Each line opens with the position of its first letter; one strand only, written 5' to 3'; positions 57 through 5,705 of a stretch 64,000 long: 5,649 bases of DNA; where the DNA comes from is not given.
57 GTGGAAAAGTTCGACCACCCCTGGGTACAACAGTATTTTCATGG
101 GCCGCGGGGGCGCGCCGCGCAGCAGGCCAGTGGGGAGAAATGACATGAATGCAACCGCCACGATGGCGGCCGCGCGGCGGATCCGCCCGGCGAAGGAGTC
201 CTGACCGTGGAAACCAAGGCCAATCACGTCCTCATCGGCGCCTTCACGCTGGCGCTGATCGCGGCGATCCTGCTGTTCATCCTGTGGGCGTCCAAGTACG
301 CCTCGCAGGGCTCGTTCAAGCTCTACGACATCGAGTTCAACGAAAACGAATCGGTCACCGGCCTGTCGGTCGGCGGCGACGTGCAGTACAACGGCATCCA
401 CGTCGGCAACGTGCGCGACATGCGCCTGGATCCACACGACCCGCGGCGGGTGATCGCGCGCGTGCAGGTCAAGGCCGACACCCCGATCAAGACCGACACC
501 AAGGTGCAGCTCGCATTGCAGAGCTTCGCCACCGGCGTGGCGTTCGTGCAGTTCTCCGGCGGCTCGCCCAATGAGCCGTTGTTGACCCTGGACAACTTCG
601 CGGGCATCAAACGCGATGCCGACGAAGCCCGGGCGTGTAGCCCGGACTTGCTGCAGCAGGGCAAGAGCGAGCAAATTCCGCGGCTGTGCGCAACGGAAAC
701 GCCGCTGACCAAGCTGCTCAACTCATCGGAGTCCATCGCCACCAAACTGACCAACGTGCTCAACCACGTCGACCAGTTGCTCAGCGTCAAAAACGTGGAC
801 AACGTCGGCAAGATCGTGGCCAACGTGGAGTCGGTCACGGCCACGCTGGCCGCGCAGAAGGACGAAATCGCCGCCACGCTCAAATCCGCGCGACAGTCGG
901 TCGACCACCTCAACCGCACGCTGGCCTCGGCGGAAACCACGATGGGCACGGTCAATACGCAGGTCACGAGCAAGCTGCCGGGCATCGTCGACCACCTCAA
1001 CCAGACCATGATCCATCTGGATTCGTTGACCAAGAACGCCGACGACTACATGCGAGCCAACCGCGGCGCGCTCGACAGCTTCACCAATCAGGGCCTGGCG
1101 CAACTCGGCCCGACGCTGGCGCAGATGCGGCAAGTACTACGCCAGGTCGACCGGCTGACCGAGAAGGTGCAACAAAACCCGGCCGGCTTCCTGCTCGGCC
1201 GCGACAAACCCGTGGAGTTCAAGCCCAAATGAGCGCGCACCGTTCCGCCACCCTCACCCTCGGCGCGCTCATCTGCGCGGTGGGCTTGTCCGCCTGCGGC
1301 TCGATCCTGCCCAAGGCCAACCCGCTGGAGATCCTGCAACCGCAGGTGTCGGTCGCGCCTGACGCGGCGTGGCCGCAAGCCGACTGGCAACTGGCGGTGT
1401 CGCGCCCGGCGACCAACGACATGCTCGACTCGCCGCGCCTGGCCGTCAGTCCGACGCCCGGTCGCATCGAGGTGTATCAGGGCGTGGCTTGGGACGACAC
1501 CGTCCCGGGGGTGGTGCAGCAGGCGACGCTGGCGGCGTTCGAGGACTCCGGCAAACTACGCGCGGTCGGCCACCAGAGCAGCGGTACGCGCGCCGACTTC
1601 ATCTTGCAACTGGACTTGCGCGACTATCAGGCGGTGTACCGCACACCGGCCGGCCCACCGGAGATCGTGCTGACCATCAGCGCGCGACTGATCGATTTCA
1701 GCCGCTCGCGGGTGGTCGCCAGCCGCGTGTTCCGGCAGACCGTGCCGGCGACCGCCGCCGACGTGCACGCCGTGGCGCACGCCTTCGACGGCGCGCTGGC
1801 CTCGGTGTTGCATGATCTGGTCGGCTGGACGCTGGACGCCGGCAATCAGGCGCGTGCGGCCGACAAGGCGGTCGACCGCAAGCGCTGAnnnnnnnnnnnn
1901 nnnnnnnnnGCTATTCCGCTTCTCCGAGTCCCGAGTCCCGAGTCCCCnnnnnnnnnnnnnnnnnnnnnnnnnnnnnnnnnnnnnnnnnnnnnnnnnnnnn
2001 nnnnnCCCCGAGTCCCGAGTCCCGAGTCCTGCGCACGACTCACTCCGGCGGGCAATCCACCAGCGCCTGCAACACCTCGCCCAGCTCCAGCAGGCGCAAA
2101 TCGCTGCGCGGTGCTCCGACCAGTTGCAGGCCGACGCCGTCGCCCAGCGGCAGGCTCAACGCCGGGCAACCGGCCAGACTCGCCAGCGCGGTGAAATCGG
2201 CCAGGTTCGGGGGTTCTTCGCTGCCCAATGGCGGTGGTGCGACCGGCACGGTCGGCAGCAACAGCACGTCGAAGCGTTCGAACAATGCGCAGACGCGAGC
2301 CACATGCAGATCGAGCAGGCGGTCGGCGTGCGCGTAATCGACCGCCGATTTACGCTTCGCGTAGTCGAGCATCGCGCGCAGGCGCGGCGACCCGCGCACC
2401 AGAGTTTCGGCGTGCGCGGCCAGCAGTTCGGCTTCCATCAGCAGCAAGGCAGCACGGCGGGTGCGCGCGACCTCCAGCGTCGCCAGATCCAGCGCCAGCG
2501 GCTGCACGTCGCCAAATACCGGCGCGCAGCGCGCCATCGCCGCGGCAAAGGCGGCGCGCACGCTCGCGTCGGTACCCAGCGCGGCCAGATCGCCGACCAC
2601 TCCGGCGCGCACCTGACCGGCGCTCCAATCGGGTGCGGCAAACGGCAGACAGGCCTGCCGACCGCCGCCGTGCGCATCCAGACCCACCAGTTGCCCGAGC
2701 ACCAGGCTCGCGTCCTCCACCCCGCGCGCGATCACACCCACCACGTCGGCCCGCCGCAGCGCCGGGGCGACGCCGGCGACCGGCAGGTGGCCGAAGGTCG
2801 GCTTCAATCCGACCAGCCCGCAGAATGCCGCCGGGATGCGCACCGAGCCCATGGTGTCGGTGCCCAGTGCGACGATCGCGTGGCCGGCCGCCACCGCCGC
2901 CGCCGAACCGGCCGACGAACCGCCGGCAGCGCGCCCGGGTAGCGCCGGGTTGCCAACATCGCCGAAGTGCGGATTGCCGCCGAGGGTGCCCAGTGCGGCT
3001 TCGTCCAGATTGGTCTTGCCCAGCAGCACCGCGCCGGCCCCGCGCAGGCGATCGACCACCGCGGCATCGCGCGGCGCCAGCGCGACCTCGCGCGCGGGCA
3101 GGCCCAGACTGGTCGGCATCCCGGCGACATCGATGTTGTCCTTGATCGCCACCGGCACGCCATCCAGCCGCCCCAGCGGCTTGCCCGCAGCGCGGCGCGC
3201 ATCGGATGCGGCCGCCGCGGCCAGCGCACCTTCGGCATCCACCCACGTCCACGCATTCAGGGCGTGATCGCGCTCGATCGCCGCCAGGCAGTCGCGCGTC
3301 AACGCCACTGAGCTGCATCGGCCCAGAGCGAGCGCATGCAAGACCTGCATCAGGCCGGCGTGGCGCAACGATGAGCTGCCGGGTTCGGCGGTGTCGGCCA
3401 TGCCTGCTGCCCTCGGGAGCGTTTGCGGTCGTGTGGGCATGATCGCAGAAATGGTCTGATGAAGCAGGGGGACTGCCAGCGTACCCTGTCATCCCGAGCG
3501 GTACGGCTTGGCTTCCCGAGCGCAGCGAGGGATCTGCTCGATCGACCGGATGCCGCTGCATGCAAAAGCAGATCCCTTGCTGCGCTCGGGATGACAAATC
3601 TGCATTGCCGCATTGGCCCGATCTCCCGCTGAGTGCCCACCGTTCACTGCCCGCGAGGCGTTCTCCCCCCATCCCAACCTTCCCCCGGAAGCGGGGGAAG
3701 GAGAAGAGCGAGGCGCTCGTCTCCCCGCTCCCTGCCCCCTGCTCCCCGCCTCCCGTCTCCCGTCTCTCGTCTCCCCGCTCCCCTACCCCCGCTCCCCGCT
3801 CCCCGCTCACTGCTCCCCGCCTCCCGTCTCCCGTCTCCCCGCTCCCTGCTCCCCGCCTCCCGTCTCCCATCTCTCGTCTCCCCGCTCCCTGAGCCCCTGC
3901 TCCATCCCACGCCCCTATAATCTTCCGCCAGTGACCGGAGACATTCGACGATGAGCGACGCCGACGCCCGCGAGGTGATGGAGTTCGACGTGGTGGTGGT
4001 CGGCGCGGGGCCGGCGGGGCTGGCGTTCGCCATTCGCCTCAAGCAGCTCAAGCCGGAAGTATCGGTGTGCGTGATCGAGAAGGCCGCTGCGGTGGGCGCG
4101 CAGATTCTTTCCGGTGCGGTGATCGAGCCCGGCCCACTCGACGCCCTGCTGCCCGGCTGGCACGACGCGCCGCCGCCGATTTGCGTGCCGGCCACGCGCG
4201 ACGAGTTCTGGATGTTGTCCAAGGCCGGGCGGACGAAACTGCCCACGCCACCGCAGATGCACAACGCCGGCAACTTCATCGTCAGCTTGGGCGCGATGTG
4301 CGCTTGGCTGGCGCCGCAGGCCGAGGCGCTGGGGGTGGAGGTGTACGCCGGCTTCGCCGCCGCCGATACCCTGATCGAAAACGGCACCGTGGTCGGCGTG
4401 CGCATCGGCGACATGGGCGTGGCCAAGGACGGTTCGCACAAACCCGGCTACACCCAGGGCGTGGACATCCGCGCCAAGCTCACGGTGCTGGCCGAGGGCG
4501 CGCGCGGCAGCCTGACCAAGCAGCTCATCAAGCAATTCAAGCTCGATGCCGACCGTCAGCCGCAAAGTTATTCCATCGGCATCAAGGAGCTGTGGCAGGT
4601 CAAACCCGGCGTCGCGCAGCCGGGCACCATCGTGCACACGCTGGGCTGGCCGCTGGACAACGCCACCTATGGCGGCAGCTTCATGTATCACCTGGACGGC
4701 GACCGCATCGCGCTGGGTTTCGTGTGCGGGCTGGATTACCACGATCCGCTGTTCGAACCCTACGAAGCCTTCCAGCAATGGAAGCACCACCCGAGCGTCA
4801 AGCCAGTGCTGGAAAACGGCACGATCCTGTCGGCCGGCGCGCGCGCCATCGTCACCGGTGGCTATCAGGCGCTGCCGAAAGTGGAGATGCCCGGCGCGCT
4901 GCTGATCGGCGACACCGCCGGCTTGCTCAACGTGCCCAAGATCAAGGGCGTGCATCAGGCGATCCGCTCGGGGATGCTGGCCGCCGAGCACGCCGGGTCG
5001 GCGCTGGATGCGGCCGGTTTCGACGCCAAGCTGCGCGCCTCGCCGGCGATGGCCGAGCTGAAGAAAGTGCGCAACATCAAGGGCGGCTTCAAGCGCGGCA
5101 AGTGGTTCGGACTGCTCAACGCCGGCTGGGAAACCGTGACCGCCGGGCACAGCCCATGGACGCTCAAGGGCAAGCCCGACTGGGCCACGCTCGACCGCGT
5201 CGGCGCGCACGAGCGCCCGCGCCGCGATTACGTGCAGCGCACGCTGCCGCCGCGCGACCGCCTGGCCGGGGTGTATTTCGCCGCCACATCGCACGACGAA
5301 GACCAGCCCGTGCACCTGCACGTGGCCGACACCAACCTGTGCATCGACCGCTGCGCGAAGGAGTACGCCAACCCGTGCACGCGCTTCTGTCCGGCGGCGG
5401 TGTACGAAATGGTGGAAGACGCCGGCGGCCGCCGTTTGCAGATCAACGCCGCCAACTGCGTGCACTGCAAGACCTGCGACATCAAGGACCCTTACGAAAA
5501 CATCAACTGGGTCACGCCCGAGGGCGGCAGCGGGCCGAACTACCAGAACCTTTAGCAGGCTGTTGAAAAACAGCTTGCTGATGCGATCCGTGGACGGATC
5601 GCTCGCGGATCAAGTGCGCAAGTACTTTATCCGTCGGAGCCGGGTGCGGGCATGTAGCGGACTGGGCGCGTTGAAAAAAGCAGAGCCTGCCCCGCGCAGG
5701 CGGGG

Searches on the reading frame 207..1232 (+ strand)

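Call 33: search_protein_families(library=pfam, proteins=[window:207-1232:+], max_evalue=0.00001)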
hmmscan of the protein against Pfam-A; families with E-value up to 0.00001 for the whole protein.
window:207-1232:+ (341 aa): 1 family
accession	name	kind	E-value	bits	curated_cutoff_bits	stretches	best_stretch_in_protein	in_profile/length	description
PF02470.25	MlaD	-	1.2e-13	51.5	25.1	1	49-118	11-80/81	MlaD protein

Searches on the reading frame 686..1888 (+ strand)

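Call 32: search_protein_families(library=pfam, proteins=[window:686-1888:+], max_evalue=0.00001)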
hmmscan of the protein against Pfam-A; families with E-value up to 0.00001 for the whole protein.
window:686-1888:+ (400 aa): 1 family
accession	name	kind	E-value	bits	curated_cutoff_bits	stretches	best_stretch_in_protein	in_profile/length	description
PF03886.18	ABC_trans_aux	-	2.6e-14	53.6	26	1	217-377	3-159/161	ABC-type transport auxiliary lipoprotein component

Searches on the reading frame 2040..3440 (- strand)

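Call 32: search_protein_families(library=pfam, proteins=[window:2040-3440:-], max_evalue=0.00001)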
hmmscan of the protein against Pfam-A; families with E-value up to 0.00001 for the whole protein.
window:2040-3440:- (466 aa): 1 family
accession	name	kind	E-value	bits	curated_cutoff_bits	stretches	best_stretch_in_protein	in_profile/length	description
PF01425.27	Amidase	-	3.7e-87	293.7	27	1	47-451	2-445/445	Amidase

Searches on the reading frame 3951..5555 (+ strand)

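Call 32: search_protein_families(library=pfam, proteins=[window:3951-5555:+], max_evalue=0.00001)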
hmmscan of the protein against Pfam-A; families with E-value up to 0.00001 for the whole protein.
window:3951-5555:+ (534 aa): 8 families
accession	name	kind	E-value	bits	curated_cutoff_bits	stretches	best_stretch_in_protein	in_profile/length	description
PF05187.19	Fer4_ETF_QO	-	1.5e-42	144.4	24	1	436-532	6-104/104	Electron transfer flavoprotein-ubiquinone oxidoreductase, 4Fe-4S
PF21162.3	ETFQO_UQ-bd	-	1.6e-37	128.4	27.7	1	207-300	1-96/96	ETF-QO, ubiquinone-binding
PF01266.30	DAO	-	6.3e-10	39.5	27.9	0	13-62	1-50/353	FAD dependent oxidoreductase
PF01946.23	Thi4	-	1.8e-09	37.6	26.2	1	5-55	11-60/235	Thi4 family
PF00890.30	FAD_binding_2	-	3.6e-09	36.8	20.4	0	13-51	1-37/414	FAD binding domain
PF13450.12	NAD_binding_8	-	3e-07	31.1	21.9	1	16-60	1-41/68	NAD(P)-binding Rossmann-like domain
PF07992.20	Pyr_redox_2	-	3.6e-06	27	26.1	1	12-48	1-37/291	Pyridine nucleotide-disulphide oxidoreductase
PF05834.18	Lycopene_cycl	-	9.3e-06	25.4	23.4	0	13-46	1-34/380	Lycopene cyclase protein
